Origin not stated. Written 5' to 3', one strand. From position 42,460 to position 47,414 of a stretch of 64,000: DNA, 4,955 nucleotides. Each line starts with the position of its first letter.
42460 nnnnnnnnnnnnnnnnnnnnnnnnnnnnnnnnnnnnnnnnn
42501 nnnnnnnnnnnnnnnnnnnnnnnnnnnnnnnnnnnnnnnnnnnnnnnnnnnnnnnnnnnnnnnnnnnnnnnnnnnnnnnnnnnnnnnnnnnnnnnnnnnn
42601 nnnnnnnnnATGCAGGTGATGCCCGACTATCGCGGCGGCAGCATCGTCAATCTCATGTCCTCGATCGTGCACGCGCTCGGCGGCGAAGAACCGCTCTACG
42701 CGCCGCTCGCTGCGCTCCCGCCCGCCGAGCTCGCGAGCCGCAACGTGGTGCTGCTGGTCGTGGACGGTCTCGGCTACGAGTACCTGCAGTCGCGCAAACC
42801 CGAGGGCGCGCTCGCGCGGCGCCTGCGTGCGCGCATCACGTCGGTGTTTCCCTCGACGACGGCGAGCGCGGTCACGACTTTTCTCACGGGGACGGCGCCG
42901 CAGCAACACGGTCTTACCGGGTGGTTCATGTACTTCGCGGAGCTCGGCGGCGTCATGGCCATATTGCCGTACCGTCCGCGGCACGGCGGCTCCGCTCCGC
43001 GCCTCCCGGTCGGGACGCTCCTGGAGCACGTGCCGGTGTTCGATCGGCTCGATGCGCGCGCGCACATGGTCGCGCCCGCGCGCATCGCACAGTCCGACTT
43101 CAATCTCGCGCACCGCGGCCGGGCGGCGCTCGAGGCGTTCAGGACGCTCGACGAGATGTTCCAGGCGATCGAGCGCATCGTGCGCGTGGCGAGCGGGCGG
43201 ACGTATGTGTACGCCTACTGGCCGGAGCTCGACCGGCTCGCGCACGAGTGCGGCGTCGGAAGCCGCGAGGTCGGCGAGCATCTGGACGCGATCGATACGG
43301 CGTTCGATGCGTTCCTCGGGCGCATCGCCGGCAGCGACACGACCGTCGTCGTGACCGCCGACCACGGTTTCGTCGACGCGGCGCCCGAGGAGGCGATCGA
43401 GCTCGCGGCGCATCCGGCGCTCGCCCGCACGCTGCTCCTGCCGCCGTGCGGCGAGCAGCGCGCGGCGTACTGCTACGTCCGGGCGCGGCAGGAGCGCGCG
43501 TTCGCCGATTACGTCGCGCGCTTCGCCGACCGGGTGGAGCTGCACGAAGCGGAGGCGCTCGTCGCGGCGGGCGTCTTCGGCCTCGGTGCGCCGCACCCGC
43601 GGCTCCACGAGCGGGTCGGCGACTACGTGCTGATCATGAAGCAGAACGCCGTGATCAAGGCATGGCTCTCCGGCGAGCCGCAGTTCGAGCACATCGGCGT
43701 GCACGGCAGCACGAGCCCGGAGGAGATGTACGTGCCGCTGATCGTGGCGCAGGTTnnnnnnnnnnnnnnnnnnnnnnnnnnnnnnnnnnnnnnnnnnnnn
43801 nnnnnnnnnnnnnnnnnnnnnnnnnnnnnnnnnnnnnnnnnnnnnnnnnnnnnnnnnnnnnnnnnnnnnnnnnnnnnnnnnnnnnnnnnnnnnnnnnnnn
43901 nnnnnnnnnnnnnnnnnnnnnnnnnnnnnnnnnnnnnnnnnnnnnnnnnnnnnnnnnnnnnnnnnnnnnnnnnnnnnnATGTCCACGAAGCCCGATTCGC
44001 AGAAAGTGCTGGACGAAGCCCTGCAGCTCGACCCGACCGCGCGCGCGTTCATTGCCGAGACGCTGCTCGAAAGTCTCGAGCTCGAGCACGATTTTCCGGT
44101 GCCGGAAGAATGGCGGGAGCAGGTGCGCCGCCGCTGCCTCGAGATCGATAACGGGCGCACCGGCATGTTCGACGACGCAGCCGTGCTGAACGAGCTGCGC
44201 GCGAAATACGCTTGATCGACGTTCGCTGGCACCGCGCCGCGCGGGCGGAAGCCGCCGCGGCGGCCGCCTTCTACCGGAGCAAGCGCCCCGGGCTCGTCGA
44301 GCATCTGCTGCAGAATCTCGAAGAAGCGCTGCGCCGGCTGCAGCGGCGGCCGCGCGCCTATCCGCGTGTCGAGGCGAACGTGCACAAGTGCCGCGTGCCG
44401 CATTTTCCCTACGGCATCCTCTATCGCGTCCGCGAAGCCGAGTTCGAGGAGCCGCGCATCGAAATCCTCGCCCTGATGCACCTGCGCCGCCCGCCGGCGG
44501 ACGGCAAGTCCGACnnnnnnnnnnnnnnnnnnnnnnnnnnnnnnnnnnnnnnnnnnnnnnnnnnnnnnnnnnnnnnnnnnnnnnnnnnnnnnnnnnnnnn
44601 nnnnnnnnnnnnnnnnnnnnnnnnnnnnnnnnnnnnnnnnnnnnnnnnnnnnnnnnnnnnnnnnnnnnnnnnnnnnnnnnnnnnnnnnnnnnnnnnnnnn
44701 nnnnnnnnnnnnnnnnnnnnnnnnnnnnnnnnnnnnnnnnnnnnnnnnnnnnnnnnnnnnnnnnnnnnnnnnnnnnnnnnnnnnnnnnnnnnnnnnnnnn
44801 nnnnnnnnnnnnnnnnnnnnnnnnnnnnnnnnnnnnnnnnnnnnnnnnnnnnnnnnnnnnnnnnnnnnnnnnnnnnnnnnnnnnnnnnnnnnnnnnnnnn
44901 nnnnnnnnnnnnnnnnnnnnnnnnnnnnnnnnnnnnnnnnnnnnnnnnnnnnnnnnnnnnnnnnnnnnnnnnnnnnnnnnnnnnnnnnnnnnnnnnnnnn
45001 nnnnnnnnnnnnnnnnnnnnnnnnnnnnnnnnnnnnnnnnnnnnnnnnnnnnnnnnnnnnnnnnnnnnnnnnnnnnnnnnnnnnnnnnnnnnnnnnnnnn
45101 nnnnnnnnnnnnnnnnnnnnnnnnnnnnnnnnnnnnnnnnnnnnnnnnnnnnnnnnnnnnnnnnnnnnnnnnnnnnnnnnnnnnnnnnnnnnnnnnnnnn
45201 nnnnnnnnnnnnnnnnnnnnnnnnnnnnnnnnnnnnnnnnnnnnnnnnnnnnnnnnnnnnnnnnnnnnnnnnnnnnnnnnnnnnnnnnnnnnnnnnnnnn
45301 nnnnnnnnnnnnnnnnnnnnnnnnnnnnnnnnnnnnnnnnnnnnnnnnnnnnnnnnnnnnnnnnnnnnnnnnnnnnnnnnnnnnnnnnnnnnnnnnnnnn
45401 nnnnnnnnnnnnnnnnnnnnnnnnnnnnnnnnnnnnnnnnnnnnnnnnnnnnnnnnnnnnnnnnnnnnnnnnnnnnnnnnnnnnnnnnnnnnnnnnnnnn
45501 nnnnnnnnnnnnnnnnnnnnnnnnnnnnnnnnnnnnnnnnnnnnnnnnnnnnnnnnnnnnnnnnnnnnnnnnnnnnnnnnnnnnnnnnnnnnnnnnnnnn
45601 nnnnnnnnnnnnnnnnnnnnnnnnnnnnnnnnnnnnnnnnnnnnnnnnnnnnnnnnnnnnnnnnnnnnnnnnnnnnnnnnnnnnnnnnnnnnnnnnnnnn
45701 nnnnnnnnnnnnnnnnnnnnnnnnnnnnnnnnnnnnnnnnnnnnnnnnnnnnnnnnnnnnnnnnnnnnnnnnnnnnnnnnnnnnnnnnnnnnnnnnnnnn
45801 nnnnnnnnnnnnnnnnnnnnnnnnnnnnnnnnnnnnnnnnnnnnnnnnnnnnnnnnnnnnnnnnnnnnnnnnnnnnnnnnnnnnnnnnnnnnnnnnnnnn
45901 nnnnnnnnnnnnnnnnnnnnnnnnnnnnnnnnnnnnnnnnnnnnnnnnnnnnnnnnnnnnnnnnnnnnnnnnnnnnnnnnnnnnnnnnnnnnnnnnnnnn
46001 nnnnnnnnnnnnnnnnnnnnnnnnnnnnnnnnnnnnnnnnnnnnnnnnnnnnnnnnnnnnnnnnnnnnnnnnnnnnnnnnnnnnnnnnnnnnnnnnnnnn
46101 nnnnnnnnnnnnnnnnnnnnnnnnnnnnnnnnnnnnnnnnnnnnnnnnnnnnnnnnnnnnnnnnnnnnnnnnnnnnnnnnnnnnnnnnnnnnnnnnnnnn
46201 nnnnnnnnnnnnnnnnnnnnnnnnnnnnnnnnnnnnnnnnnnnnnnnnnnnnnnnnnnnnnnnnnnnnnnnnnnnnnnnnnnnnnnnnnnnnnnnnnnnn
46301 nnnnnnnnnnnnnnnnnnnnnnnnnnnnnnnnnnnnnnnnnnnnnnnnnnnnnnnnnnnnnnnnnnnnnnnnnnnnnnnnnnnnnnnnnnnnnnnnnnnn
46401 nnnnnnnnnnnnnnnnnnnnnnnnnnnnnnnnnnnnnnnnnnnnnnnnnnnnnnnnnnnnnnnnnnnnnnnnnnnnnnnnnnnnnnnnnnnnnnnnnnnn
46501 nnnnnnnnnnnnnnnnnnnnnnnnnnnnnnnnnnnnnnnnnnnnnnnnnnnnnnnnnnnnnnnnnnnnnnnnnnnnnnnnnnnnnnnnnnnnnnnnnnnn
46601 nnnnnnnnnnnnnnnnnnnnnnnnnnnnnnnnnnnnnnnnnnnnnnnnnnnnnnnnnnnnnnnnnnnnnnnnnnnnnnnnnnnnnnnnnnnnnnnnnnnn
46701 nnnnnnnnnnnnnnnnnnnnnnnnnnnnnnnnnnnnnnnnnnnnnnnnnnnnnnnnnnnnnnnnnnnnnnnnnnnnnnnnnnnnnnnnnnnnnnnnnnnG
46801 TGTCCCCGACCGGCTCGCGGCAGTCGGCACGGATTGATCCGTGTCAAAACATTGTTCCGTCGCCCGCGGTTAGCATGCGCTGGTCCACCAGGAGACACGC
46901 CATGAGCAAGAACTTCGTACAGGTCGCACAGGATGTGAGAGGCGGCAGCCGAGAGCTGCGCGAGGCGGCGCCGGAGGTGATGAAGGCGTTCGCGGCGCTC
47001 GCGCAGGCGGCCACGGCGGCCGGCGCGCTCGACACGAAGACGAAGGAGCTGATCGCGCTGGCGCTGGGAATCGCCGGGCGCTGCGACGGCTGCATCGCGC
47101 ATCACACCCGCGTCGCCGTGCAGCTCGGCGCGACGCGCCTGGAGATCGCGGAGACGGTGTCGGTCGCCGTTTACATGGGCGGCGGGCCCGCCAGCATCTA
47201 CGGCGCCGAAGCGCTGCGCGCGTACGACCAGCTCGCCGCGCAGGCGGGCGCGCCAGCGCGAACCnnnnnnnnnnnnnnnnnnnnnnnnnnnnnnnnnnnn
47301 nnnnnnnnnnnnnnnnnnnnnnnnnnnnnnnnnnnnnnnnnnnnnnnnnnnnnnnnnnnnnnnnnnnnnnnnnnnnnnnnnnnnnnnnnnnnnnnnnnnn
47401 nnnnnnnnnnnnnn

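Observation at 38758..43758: FNR-box-preceded LonC-like protease with a degenerate P-loop, translationally coupled to a tandem-USP protein and followed by a cytoplasmic alkaline-phosphatase-family enzyme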

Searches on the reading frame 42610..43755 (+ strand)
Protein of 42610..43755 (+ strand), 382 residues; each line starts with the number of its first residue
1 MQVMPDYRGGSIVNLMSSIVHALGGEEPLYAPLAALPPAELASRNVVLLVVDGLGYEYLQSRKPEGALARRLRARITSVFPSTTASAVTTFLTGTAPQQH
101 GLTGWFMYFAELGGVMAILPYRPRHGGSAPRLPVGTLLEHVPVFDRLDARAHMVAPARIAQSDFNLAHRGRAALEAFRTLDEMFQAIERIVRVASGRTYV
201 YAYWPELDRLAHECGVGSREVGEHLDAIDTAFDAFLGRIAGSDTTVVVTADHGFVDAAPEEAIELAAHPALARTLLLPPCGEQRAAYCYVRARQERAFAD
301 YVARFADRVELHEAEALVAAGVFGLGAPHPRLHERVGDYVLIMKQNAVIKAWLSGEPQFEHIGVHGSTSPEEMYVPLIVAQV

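Call 3: search_protein_families(library=pfam, proteins=[window:42610-43755:+], max_evalue=0.01)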
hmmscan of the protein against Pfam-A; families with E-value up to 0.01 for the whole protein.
window:42610-43755:+ (382 aa): 2 families
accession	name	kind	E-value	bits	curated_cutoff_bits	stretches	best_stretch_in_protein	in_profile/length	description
PF01663.27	Phosphodiest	-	1.1e-24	88.2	23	1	46-367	1-341/342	Type I phosphodiesterase / nucleotide pyrophosphatase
PF08665.17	PglZ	-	0.00043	20.7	25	0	194-255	111-173/179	PglZ domain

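Call 4: search_protein_families(library=ncbifam, proteins=[window:42610-43755:+], max_evalue=0.01)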
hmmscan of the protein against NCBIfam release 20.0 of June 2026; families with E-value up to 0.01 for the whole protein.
window:42610-43755:+ (382 aa): 2 families
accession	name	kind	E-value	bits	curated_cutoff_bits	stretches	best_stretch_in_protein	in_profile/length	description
TIGR02335.1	hydr_PhnA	equivalog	9.6e-06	24.9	407.55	1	41-111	10-87/408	phosphonoacetate hydrolase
NF033445.1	BREX_PglZ_4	exception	3.2e-05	22.7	140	0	206-254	547-596/741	BREX-4 system phosphatase PglZ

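Call 59: search_solved_structures(query=window:42610-43755:+, max_evalue=0.01)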
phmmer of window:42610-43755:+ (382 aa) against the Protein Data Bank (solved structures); distinct sequences matched with E-value up to 0.01: 3.
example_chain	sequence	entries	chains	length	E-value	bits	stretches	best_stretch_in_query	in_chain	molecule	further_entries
2gsn_A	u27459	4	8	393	6.6e-06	28.8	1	198-272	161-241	phosphodiesterase-nucleotide pyrophosphatase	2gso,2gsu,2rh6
7mw8_D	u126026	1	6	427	8e-06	28.5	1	198-272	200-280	Phosphodiesterase-nucleotide pyrophosphatase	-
7n1s_A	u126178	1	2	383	0.00017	24.1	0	198-272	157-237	Phosphodiesterase-nucleotide pyrophosphatase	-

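Call 76: search_protein_families(library=padloc, proteins=[window:42610-43755:+], max_evalue=0.01)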
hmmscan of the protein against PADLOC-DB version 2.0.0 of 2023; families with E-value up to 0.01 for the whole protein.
window:42610-43755:+ (382 aa): 0 families

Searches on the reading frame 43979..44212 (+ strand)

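Call 10: search_protein_families(library=pfam, proteins=[window:43979-44212:+], max_evalue=0.001)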
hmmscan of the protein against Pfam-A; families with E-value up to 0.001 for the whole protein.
window:43979-44212:+ (78 aa): 1 family
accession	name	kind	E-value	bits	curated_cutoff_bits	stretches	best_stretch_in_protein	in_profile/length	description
PF09720.15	Unstab_antitox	-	4.5e-09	36.7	23.3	1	16-62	1-47/54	Putative addiction module component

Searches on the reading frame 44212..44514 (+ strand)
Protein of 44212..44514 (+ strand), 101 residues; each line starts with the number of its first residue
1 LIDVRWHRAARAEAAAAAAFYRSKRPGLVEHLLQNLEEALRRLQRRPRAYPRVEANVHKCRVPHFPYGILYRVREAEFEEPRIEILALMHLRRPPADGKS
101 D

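Call 10: search_protein_families(library=pfam, proteins=[window:44212-44514:+], max_evalue=0.001)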
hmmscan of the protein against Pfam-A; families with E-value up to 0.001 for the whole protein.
window:44212-44514:+ (101 aa): 1 family
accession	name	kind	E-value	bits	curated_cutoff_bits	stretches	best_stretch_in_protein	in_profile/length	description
PF05016.21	ParE_toxin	-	6.5e-08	33.5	23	1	4-93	1-87/89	ParE toxin of type II toxin-antitoxin system, parDE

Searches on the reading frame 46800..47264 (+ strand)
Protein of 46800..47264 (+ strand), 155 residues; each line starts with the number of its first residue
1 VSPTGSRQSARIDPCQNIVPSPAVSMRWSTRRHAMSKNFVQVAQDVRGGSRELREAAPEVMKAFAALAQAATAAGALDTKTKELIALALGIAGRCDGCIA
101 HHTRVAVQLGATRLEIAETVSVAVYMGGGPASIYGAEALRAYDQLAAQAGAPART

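Call 10: search_protein_families(library=pfam, proteins=[window:46800-47264:+], max_evalue=0.001)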
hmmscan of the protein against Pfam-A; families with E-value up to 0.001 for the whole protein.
window:46800-47264:+ (155 aa): 1 family
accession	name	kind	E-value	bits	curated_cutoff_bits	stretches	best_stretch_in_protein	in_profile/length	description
PF02627.25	CMD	-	4.8e-22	78.2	23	1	58-140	1-83/84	Carboxymuconolactone decarboxylase family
